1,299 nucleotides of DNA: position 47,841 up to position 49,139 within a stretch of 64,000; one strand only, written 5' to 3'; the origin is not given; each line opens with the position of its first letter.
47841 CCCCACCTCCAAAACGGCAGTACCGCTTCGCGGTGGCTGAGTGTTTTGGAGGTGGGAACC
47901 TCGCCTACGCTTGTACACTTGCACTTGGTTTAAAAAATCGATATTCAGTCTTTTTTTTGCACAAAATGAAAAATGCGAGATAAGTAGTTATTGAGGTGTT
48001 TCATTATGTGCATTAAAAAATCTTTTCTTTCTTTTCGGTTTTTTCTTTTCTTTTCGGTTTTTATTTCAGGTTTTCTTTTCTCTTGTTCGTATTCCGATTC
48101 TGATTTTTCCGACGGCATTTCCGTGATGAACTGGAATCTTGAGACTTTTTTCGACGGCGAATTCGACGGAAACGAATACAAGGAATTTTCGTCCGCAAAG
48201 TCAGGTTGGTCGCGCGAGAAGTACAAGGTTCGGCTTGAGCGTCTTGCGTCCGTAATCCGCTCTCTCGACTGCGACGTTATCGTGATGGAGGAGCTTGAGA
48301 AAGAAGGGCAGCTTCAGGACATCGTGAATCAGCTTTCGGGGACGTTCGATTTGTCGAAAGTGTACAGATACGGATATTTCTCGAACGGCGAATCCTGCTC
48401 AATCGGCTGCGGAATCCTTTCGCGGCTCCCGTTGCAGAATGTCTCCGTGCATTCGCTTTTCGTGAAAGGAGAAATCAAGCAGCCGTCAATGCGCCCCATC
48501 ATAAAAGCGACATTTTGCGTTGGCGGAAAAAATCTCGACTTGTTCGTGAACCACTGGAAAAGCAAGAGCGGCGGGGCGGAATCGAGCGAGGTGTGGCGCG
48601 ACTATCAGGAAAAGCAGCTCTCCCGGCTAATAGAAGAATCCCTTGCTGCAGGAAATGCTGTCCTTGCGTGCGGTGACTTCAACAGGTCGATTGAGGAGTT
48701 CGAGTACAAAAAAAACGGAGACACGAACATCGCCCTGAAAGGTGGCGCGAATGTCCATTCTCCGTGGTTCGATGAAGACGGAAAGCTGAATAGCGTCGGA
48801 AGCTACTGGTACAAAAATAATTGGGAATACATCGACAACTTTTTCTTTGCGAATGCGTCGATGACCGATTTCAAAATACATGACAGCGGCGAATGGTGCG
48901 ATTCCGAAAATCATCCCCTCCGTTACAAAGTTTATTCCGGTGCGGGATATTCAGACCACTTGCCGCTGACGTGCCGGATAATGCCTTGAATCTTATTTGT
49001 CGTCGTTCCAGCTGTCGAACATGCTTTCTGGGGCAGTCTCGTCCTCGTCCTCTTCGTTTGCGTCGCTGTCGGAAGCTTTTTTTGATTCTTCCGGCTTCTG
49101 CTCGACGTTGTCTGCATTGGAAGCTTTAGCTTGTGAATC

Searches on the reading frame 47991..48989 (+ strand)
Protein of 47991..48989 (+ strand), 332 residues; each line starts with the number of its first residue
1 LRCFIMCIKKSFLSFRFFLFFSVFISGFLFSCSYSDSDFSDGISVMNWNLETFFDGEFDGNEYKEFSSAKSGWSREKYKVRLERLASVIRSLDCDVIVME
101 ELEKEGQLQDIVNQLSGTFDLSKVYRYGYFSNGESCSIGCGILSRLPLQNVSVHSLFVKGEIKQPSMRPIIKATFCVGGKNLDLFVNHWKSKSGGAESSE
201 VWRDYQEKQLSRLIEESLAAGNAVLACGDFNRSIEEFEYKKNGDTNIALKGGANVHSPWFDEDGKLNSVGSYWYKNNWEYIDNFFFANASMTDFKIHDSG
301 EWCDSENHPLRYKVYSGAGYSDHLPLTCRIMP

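Call 30: search_protein_families(library=pfam, proteins=[window:47991-48989:+], max_evalue=0.00001)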
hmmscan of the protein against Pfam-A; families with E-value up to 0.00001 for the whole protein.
window:47991-48989:+ (332 aa): 3 families
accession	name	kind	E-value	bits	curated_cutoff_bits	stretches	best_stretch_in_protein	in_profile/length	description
PF19580.5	Exo_endo_phos_3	-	1.2e-16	61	27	1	45-292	2-254/311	Endonuclease/Exonuclease/phosphatase family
PF03372.29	Exo_endo_phos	-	2.8e-11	44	24.5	1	77-290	14-205/225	Endonuclease/Exonuclease/phosphatase family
PF23226.1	Exo_endo_phos_PGAP2IP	-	4.1e-06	26.7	27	0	82-217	23-148/239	PGAP2IP, C-terminal nuclease-like domain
